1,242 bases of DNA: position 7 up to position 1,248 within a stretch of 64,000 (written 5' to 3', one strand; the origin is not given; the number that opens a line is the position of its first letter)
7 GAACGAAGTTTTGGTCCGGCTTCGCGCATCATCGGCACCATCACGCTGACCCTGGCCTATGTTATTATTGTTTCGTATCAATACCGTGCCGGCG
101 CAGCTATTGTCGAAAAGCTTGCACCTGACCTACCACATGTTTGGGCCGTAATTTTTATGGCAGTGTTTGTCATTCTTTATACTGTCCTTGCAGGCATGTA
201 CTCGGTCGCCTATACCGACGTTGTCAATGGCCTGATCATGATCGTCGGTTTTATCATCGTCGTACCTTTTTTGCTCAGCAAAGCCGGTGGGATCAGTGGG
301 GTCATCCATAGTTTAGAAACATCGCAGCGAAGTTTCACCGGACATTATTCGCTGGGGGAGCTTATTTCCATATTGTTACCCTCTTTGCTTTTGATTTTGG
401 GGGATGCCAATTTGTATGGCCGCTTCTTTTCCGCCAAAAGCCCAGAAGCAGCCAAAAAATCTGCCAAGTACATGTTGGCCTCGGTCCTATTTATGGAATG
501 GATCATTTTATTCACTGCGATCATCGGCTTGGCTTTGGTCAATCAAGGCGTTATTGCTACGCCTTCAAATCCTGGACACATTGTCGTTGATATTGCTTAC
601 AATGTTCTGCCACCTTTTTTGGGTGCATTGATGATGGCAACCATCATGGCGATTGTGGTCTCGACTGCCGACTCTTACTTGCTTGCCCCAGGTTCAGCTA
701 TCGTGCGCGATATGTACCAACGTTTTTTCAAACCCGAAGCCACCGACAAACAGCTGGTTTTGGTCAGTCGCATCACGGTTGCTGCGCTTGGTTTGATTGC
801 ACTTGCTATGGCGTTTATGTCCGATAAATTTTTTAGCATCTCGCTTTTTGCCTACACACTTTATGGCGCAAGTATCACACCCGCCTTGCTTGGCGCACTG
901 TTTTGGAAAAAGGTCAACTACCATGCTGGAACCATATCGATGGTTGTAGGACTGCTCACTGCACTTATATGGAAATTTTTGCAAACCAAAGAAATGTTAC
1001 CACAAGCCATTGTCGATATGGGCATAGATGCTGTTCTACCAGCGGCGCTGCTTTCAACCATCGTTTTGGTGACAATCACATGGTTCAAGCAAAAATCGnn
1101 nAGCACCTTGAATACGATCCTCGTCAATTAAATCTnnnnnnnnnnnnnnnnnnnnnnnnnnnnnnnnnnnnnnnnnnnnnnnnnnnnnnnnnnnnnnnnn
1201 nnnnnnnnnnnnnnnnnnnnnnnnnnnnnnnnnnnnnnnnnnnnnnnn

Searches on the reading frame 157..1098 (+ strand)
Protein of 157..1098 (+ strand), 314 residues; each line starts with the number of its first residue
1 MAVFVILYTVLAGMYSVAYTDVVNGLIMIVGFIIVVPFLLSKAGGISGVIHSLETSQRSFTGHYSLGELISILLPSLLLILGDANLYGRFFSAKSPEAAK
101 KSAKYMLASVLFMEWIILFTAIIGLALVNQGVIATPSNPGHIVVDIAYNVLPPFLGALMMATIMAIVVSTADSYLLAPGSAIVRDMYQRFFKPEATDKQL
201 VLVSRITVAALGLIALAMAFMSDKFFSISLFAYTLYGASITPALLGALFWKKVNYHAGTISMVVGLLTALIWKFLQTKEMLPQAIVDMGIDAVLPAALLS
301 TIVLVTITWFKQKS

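Call 24: list_cluster_members(proteins=[window:157-1098:+, window:4155-5165:+, window:5335-6111:-, window:9808-10935:-, window:10935-12236:-, window:16569-18281:-, window:23830-28230:+, window:48400-49800:+, window:55844-57976:-, window:59941-62628:+])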
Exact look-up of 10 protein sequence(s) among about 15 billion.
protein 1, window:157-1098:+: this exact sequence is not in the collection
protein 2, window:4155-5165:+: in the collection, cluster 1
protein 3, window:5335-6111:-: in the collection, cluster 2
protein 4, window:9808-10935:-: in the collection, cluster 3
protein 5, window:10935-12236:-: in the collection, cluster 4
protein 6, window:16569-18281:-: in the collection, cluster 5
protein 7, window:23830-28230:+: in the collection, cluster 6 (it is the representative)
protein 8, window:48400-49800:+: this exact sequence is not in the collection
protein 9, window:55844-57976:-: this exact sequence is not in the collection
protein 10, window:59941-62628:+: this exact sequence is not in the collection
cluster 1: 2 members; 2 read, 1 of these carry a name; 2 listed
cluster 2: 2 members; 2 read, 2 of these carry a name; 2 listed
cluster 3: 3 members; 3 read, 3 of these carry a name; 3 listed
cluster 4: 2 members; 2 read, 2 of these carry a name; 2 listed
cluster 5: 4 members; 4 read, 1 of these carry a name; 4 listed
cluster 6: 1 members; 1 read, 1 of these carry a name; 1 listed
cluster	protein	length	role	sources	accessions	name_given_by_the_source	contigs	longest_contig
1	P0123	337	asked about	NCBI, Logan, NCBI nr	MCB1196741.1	MAG: amidohydrolase [Deltaproteobacteria bacterium] | amidohydrolase [Deltaproteobacteria bacterium]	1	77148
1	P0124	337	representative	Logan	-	-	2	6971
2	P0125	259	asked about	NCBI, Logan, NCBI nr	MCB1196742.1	MAG: SDR family oxidoreductase [Deltaproteobacteria bacterium] | SDR family oxidoreductase [Deltaproteobacteria bacterium]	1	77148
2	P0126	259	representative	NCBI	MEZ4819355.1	MAG: SDR family oxidoreductase [Bdellovibrionota bacterium]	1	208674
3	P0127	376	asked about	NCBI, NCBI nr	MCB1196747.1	MAG: putative lipid II flippase FtsW [Deltaproteobacteria bacterium] | putative lipid II flippase FtsW [Deltaproteobacteria bacterium]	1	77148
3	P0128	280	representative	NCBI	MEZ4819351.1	MAG: putative peptidoglycan glycosyltransferase FtsW [Bdellovibrionota bacterium]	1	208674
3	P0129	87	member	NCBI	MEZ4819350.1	MAG: FtsW/RodA/SpoVE family cell cycle protein [Bdellovibrionota bacterium]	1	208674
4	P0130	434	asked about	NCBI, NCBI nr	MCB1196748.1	MAG: UDP-N-acetylmuramoyl-L-alanine--D-glutamate ligase [Deltaproteobacteria bacterium] | UDP-N-acetylmuramoyl-L-alanine--D-glutamate ligase [Deltaproteobacteria bacterium]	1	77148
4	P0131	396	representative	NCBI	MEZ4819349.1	MAG: UDP-N-acetylmuramoyl-L-alanine--D-glutamate ligase [Bdellovibrionota bacterium]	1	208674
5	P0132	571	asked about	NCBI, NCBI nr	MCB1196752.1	MAG: penicillin-binding protein 2 [Deltaproteobacteria bacterium] | penicillin-binding protein 2 [Deltaproteobacteria bacterium]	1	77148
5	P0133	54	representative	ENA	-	-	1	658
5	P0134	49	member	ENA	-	-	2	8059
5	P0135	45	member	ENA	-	-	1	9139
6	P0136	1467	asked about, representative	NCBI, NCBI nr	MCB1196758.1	MAG: S8 family serine peptidase [Deltaproteobacteria bacterium] | S8 family serine peptidase [Deltaproteobacteria bacterium]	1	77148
